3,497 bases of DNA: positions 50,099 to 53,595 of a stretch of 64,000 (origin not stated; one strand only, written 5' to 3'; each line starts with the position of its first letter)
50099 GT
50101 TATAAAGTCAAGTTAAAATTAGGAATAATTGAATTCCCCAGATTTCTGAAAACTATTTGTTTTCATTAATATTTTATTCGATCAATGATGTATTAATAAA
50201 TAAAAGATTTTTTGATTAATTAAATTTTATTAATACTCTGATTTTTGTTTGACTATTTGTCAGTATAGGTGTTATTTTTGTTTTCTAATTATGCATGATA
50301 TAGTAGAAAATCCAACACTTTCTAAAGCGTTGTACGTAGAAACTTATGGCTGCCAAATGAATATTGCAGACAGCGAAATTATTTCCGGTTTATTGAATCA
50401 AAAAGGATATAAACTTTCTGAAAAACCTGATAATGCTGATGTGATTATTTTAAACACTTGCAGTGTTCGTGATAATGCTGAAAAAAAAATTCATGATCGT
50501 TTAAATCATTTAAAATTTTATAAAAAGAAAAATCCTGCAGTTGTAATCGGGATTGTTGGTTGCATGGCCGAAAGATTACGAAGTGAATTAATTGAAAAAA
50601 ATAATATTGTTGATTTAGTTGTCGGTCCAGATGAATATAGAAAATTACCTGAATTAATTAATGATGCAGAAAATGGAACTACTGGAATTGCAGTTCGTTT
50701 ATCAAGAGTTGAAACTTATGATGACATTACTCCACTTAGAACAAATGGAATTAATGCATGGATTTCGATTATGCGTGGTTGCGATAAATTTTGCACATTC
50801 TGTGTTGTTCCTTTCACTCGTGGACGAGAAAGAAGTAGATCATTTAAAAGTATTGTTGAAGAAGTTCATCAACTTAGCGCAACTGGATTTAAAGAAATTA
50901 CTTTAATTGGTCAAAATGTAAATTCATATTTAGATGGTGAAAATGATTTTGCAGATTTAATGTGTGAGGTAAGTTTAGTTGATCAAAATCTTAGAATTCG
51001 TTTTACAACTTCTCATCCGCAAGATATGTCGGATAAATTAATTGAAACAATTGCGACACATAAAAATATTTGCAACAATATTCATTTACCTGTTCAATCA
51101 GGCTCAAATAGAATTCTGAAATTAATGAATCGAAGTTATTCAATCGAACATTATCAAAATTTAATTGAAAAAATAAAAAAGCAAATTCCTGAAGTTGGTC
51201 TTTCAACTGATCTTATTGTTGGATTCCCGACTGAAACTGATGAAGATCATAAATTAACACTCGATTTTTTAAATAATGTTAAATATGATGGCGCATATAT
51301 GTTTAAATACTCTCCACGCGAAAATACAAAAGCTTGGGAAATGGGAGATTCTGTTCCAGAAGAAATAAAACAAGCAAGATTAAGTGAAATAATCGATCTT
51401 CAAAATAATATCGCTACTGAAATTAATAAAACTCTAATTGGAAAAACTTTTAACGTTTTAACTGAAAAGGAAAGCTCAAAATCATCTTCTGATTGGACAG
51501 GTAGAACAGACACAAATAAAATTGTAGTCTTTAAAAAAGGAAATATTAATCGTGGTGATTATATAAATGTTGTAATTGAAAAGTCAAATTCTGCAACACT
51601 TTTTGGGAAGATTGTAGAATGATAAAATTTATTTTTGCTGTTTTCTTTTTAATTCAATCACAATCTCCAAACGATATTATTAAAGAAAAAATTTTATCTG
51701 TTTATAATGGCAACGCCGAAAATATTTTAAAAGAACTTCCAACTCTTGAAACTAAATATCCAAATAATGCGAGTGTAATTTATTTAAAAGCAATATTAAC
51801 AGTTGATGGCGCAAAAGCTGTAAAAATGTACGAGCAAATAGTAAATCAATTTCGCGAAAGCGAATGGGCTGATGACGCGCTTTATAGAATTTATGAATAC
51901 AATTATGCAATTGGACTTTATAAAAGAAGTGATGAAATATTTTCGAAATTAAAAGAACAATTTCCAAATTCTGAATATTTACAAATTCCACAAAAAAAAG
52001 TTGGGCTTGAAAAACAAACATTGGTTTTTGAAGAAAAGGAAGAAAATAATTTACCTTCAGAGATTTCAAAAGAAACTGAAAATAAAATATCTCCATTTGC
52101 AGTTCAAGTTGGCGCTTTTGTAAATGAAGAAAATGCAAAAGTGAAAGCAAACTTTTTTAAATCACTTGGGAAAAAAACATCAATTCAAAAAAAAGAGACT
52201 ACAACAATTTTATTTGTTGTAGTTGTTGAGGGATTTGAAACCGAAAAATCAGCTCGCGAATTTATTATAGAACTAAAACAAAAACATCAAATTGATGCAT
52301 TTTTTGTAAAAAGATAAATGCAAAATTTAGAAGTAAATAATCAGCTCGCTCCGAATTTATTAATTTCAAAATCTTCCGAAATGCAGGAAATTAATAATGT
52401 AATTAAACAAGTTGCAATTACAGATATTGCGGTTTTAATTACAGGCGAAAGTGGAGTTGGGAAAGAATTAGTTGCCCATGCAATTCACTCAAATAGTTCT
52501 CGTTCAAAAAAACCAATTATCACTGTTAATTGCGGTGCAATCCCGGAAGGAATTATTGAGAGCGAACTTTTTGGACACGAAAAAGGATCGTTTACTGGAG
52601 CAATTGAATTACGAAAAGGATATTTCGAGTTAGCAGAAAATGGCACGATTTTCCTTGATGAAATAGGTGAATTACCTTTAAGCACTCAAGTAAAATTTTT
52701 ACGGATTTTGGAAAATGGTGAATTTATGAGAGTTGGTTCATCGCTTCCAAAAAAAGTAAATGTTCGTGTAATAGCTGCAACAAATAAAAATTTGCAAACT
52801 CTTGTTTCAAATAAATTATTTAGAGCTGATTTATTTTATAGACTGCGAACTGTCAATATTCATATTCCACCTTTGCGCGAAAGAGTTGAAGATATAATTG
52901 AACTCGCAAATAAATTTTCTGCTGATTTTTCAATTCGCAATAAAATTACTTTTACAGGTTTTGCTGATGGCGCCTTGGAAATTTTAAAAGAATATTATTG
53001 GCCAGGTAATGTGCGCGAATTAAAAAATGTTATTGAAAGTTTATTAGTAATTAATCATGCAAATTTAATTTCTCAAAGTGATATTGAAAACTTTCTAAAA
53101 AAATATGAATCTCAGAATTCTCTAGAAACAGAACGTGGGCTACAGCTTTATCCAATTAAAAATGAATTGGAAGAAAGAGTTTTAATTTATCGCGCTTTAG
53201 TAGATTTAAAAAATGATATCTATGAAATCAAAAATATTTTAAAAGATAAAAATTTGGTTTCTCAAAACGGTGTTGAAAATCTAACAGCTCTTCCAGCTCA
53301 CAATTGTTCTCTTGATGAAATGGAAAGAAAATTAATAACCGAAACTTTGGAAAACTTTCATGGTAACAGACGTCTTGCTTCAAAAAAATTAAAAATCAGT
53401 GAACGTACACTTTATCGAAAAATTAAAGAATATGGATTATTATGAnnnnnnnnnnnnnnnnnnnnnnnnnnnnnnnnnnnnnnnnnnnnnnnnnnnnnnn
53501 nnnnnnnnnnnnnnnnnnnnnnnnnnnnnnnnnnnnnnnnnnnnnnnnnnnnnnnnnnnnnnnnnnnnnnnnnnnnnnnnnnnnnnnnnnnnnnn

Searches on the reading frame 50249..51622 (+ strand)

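Call 84: search_protein_families(library=pfam, proteins=[window:50249-51622:+], max_evalue=0.00001)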
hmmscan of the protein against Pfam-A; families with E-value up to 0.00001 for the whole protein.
window:50249-51622:+ (457 aa): 3 families
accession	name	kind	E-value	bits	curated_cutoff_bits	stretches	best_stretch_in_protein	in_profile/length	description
PF00919.26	UPF0004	-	3.1e-31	107.7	27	1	28-126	2-98/98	Uncharacterized protein family UPF0004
PF04055.27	Radical_SAM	-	2.6e-29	102.9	29.5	1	172-341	1-166/166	Radical SAM superfamily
PF01938.26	TRAM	-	2.7e-10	40.4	21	1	395-456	2-61/61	TRAM domain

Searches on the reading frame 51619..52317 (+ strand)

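Call 84: search_protein_families(library=pfam, proteins=[window:51619-52317:+], max_evalue=0.00001)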
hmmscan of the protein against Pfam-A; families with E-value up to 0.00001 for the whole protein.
window:51619-52317:+ (232 aa): 1 family
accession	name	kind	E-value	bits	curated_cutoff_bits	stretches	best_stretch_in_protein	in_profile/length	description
PF05036.18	SPOR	-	2.4e-11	44.2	21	1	158-231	3-76/76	SPOR domain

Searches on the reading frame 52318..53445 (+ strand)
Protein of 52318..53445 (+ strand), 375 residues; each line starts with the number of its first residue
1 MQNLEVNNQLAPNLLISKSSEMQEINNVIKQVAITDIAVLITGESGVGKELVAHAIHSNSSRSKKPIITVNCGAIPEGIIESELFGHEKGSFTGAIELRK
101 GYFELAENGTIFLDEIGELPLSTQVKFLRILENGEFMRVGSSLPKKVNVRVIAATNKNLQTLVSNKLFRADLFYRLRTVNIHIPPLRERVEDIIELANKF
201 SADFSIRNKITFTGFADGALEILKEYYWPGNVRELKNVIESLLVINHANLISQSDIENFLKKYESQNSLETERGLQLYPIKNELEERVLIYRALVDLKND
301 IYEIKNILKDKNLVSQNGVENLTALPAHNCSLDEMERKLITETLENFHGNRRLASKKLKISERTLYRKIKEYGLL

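Call 84: search_protein_families(library=pfam, proteins=[window:52318-53445:+], max_evalue=0.00001)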
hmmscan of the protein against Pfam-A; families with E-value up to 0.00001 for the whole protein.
window:52318-53445:+ (375 aa): 5 families
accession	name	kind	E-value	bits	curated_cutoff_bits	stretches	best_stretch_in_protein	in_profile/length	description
PF00158.32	Sigma54_activat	-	9.5e-69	230.8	20.2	1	15-182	1-168/168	Sigma-54 interaction domain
PF14532.12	Sigma54_activ_2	-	4.1e-23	82.6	25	1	17-186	2-138/138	Sigma-54 interaction domain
PF25601.1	AAA_lid_14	-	2.1e-20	72.8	27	1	187-268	1-82/87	AAA+ ATPase lid domain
PF02954.25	HTH_8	-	4e-12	46.1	22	1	332-372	2-42/42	Bacterial regulatory protein, Fis family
PF07728.20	AAA_5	-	3.8e-07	30.6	22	1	39-158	2-124/139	AAA domain (dynein-related subfamily)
